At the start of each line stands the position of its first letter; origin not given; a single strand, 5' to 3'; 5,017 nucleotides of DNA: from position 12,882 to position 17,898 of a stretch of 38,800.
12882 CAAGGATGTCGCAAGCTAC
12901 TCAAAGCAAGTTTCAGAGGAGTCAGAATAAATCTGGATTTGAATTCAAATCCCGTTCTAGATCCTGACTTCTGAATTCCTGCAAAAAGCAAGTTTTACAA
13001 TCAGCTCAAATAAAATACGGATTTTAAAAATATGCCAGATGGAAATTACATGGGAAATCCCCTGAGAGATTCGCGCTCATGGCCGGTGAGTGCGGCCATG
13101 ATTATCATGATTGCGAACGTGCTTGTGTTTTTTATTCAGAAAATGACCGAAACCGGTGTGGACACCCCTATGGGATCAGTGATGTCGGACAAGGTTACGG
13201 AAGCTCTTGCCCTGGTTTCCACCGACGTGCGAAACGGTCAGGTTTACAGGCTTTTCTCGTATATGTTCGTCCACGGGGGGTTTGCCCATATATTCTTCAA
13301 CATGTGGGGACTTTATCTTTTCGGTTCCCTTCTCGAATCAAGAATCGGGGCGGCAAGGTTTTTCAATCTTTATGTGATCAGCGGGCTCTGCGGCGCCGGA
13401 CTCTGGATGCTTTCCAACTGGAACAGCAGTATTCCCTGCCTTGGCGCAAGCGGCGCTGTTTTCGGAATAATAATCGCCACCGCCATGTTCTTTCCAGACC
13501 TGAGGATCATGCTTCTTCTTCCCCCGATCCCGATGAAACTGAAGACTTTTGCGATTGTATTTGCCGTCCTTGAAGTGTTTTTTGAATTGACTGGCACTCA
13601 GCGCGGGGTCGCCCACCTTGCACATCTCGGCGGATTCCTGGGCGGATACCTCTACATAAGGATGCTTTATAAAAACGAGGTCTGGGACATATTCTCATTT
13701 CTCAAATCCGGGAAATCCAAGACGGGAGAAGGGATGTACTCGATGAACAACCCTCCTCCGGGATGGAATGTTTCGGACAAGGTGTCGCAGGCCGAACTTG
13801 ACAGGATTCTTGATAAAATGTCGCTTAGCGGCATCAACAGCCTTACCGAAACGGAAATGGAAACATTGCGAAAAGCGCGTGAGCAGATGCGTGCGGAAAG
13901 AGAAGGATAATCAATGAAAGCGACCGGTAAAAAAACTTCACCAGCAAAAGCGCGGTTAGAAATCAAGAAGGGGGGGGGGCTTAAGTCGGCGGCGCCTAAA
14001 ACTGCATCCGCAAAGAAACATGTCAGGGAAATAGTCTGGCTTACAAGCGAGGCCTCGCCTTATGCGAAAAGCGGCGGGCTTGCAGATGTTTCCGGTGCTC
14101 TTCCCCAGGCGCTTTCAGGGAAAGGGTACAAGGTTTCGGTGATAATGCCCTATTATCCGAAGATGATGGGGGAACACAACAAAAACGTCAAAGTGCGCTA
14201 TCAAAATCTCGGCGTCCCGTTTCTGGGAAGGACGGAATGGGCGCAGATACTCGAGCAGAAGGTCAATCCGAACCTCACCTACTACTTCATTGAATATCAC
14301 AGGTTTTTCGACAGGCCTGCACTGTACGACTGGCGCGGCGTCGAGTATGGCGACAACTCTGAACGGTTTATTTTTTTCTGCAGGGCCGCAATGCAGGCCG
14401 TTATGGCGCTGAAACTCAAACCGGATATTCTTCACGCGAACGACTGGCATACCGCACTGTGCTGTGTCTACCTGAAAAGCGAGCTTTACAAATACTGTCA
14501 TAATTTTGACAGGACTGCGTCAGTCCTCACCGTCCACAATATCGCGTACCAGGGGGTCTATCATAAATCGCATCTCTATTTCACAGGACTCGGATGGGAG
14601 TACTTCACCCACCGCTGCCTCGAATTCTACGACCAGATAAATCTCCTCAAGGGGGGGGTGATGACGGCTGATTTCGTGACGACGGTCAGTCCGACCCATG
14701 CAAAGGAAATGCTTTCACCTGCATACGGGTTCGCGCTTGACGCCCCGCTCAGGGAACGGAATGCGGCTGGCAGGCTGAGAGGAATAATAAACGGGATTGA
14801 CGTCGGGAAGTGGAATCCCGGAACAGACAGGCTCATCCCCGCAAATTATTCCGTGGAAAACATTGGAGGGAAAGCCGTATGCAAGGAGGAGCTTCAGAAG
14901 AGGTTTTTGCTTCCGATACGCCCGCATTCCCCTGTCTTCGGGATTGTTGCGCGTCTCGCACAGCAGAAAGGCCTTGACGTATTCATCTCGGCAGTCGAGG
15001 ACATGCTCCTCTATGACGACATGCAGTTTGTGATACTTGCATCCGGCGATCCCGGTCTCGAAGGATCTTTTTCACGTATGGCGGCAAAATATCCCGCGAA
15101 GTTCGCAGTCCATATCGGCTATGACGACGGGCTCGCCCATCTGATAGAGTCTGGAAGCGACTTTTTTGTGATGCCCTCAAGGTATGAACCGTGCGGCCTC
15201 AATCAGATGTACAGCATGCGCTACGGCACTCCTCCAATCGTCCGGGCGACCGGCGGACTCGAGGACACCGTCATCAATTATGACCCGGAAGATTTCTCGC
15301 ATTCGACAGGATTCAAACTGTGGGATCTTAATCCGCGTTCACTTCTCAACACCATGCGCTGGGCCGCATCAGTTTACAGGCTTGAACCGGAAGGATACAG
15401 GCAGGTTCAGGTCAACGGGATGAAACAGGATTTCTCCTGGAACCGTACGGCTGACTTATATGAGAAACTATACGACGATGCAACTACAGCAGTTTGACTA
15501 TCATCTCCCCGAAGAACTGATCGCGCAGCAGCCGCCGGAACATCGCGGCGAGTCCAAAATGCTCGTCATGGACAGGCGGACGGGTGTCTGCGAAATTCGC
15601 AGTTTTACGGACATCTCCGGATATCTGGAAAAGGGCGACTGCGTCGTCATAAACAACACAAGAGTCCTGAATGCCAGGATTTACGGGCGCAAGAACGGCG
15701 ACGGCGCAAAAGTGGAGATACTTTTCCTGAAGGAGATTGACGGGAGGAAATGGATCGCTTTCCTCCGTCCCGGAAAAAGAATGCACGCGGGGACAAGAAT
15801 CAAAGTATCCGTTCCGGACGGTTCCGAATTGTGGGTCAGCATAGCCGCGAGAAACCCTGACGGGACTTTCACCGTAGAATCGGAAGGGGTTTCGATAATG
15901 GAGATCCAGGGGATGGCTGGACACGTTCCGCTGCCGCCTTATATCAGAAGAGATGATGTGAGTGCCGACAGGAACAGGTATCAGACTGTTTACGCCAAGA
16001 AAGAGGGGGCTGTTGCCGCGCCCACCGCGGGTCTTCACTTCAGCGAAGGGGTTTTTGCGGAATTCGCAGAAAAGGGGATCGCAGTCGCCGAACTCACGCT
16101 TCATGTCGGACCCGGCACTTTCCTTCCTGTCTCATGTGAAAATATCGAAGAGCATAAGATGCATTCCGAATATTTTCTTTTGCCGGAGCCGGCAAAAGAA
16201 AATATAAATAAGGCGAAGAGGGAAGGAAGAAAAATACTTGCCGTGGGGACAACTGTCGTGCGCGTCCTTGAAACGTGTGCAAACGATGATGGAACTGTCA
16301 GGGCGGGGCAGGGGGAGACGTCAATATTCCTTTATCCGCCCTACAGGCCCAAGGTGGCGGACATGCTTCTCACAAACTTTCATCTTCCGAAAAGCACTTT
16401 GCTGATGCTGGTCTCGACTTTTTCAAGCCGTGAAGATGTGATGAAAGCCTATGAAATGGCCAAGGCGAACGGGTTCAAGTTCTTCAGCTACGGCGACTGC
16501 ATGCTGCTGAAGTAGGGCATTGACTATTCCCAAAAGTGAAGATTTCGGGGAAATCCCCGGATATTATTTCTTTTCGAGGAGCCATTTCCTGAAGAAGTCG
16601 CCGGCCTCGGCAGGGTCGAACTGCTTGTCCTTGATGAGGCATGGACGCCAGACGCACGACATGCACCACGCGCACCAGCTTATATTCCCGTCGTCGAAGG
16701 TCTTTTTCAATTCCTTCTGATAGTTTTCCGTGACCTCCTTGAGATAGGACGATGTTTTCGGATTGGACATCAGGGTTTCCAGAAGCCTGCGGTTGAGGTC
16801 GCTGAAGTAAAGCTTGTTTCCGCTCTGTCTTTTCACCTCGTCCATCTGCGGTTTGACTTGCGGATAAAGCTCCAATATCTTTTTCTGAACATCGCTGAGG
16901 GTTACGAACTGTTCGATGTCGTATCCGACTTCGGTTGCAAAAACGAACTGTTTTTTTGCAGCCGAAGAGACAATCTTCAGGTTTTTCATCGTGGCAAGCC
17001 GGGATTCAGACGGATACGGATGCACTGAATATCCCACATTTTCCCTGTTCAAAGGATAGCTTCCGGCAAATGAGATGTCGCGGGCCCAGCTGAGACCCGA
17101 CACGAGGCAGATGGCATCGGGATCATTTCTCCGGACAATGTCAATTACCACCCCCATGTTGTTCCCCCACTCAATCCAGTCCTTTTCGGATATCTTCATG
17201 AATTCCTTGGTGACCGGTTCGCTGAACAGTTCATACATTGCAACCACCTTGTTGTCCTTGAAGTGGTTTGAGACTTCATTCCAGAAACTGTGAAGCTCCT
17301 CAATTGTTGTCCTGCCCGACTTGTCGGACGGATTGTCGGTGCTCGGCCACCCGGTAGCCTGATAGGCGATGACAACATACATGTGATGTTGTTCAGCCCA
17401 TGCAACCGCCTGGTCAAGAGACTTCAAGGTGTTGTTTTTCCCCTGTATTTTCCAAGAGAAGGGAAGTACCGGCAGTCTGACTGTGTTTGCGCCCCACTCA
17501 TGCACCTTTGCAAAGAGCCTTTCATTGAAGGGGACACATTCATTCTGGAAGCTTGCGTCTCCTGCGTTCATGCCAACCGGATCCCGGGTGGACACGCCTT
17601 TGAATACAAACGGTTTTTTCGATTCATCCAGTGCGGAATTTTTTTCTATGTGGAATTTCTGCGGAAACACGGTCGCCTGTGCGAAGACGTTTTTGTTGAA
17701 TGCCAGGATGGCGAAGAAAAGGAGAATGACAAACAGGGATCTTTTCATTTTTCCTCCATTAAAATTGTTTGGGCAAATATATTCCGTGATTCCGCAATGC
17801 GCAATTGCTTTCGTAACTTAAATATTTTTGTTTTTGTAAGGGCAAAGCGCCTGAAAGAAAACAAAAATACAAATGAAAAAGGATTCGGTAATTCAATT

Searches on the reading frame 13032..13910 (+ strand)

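Call 86: search_protein_families(library=pfam, proteins=[window:13032-13910:+], max_evalue=0.0001)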
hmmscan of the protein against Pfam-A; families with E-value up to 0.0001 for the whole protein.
window:13032-13910:+ (292 aa): 2 families
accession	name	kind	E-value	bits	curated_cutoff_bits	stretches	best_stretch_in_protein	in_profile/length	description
PF01694.28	Rhomboid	-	4.2e-33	115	22.6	1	69-214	2-142/143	Rhomboid domain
PF20216.3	DUF6576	-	9.4e-09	35.7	27.3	1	250-279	12-41/47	Family of unknown function (DUF6576)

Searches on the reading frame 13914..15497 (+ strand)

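Call 86: search_protein_families(library=pfam, proteins=[window:13914-15497:+], max_evalue=0.0001)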
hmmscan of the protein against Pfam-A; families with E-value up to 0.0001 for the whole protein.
window:13914-15497:+ (527 aa): 4 families
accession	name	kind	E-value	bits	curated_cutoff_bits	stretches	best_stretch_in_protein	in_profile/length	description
PF08323.17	Glyco_transf_5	-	2.9e-78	263.3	22.7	1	40-280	2-238/239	Starch synthase catalytic domain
PF00534.26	Glycos_transf_1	-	3.2e-14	53.3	26.4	1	331-457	7-135/172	Glycosyl transferases group 1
PF13692.12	Glyco_trans_1_4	-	1.7e-10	41.8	27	1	340-454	2-116/142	Glycosyl transferases group 1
PF13439.12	Glyco_transf_4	-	6.7e-05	23.4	28.5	0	151-267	53-149/170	Glycosyltransferase Family 4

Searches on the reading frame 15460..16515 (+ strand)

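Call 86: search_protein_families(library=pfam, proteins=[window:15460-16515:+], max_evalue=0.0001)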
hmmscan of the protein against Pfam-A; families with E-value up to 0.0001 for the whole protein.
window:15460-16515:+ (351 aa): 1 family
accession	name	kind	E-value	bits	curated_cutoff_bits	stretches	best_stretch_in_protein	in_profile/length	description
PF02547.20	Queuosine_synth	-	7.6e-123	410.2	25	1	9-350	1-322/322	Queuosine biosynthesis protein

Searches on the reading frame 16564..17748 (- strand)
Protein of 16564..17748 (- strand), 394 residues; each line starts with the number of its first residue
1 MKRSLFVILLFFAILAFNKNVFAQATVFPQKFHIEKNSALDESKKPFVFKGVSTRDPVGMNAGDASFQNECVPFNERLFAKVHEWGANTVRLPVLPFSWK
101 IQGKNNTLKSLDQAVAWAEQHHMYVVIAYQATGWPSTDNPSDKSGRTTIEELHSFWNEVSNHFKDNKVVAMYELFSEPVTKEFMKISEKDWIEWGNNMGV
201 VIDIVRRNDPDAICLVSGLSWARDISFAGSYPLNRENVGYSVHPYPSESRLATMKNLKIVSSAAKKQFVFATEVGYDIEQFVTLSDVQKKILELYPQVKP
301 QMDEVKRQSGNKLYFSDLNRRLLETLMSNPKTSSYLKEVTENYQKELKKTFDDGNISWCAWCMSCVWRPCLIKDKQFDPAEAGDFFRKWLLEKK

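Call 86: search_protein_families(library=pfam, proteins=[window:16564-17748:-], max_evalue=0.0001)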
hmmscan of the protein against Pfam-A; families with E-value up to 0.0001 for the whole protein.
window:16564-17748:- (394 aa): 1 family
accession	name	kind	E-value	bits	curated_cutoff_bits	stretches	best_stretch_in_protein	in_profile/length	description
PF00150.24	Cellulase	-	3.5e-26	92.7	23.5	1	40-363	1-268/272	Cellulase (glycosyl hydrolase family 5)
